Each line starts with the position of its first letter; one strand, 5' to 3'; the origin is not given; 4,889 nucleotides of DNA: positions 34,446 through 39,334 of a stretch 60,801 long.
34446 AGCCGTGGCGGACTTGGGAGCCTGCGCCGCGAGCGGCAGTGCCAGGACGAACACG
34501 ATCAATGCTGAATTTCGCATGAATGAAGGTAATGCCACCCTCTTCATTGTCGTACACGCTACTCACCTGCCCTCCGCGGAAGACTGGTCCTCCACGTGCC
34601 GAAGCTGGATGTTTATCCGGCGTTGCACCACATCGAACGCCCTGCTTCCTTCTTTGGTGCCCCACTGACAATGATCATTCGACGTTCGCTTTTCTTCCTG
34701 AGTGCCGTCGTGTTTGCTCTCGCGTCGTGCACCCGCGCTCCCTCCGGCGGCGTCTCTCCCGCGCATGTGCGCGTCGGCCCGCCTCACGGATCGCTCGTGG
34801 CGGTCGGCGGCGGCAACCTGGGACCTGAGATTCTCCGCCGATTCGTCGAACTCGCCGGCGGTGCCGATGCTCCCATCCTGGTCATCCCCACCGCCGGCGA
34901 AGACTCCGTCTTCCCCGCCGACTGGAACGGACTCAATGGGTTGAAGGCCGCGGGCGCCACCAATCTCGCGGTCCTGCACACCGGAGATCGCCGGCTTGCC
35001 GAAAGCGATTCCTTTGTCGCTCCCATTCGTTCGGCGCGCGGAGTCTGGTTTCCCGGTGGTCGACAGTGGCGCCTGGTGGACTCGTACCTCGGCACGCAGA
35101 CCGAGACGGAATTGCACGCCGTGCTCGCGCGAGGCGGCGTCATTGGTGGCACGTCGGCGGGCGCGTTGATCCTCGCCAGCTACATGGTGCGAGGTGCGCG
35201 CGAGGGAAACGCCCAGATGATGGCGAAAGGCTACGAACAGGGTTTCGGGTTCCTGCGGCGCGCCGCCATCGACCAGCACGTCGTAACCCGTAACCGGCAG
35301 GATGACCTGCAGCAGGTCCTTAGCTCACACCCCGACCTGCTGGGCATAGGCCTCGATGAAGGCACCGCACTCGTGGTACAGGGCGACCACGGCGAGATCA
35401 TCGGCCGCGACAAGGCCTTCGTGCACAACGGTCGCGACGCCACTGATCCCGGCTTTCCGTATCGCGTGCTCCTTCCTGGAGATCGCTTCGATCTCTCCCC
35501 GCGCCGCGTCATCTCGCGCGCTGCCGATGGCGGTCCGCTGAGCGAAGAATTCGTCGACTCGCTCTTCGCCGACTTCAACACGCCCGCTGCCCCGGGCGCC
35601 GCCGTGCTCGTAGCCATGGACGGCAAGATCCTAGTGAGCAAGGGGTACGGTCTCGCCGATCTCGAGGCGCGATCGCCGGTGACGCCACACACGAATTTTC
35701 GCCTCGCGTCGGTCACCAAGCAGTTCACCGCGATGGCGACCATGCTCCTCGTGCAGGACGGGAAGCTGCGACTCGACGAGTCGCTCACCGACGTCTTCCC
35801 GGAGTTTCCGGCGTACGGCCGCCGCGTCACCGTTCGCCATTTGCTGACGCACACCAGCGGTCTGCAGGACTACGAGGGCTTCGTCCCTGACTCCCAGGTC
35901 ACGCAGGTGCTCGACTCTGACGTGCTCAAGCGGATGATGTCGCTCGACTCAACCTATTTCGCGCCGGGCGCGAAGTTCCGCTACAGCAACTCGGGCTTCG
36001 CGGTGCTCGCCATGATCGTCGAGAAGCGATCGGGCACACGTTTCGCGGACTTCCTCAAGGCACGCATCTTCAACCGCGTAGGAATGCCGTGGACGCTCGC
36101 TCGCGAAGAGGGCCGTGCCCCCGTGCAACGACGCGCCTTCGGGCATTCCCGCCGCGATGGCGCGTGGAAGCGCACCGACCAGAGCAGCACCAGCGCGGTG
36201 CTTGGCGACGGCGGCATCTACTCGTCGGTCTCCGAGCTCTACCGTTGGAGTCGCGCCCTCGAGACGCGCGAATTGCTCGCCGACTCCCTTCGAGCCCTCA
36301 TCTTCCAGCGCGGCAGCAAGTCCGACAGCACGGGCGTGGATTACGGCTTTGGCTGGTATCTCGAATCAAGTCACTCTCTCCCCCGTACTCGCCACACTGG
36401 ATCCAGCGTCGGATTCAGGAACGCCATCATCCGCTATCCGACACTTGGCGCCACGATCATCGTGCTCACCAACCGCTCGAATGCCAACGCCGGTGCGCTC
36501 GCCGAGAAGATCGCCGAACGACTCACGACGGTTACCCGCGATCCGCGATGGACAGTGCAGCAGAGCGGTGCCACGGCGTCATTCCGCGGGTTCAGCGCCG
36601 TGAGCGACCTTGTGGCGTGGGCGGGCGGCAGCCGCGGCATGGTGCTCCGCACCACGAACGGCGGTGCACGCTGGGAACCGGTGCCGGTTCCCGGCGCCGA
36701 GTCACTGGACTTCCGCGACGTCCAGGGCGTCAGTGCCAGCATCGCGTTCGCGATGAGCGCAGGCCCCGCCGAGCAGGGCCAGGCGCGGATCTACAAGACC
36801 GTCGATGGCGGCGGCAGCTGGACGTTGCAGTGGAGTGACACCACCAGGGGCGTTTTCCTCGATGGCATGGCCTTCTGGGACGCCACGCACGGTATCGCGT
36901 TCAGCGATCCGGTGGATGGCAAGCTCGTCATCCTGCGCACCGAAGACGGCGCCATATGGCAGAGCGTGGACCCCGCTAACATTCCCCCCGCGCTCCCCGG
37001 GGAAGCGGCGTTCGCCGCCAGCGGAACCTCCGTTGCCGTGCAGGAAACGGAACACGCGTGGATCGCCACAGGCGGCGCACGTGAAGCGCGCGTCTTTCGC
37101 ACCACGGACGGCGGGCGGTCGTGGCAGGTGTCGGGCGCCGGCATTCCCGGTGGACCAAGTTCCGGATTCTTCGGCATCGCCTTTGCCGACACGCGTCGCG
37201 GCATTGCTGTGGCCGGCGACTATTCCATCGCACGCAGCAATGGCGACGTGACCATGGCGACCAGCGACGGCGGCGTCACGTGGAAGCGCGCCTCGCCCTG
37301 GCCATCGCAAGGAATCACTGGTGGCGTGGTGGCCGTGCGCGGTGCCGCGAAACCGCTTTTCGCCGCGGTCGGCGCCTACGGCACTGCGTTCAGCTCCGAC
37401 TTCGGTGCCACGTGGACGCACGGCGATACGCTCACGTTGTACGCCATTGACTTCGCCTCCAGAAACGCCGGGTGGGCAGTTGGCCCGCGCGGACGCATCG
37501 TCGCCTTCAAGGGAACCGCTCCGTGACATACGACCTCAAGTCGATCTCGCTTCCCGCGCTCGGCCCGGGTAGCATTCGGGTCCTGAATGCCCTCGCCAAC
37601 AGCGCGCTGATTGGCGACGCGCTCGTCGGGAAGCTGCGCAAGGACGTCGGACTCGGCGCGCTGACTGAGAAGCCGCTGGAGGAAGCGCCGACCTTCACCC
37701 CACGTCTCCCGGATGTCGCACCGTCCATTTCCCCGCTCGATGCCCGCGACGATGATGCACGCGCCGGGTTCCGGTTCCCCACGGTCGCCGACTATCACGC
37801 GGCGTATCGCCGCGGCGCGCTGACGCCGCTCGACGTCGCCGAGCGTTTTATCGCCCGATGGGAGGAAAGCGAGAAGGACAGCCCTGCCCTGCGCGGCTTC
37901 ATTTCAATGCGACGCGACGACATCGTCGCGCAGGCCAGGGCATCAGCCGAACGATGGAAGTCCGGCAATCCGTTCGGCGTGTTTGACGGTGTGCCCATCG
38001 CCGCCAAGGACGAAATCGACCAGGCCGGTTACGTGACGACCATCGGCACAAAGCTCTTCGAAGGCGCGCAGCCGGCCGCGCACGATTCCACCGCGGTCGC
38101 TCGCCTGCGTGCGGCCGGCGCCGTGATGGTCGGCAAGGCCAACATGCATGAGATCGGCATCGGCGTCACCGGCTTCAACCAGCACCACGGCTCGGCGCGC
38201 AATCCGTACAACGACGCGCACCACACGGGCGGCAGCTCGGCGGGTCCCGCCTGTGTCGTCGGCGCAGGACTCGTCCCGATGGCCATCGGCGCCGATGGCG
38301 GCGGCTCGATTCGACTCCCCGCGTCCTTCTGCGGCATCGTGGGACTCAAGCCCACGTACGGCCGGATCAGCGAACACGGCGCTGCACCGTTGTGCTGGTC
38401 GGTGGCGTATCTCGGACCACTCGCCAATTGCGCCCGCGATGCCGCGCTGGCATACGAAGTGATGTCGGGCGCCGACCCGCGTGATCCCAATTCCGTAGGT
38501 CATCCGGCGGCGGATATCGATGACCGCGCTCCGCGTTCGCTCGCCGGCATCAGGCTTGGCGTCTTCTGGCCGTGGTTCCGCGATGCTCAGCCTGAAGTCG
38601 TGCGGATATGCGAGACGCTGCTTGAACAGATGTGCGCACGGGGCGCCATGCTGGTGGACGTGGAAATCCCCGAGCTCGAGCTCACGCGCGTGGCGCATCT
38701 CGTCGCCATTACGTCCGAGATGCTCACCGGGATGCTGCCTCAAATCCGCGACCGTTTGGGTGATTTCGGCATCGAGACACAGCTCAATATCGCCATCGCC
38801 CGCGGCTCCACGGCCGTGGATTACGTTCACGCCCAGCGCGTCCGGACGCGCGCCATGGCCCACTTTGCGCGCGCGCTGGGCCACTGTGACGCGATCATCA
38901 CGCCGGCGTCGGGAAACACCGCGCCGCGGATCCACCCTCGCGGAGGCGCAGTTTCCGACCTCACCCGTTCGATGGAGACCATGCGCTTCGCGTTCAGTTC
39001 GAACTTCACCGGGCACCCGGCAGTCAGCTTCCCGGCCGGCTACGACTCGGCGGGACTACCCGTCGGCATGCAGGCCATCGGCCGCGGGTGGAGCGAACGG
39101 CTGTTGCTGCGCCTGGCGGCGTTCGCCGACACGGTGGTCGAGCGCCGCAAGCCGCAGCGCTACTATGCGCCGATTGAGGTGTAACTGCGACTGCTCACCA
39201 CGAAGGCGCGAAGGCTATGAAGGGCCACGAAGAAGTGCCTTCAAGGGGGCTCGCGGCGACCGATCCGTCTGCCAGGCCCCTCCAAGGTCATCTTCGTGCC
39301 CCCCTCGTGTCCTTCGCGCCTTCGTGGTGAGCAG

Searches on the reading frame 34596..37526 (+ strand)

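Call 61: search_protein_families(library=pfam, proteins=[window:34596-37526:+], max_evalue=0.0001)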
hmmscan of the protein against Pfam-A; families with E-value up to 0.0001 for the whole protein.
window:34596-37526:+ (976 aa): 4 families
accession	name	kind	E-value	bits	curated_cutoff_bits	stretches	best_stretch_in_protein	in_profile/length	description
PF00144.29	Beta-lactamase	-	4.2e-62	210.7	27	1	321-641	2-324/329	Beta-lactamase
PF03575.23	Peptidase_S51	-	6.9e-16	59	23.9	1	78-268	17-205/206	Peptidase family S51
PF02012.26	BNR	-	4.8e-06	26.2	27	0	834-844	1-11/12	BNR/Asp-box repeat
PF14870.12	PSII_BNR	-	1.3e-05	25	27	0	674-750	75-145/303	Photosynthesis system II assembly factor YCF48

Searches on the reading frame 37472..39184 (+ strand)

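Call 61: search_protein_families(library=pfam, proteins=[window:37472-39184:+], max_evalue=0.0001)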
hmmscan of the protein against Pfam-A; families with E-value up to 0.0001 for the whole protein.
window:37472-39184:+ (570 aa): 1 family
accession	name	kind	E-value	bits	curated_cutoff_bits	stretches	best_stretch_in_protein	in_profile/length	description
PF01425.27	Amidase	-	6e-96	322.6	27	1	124-546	4-445/445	Amidase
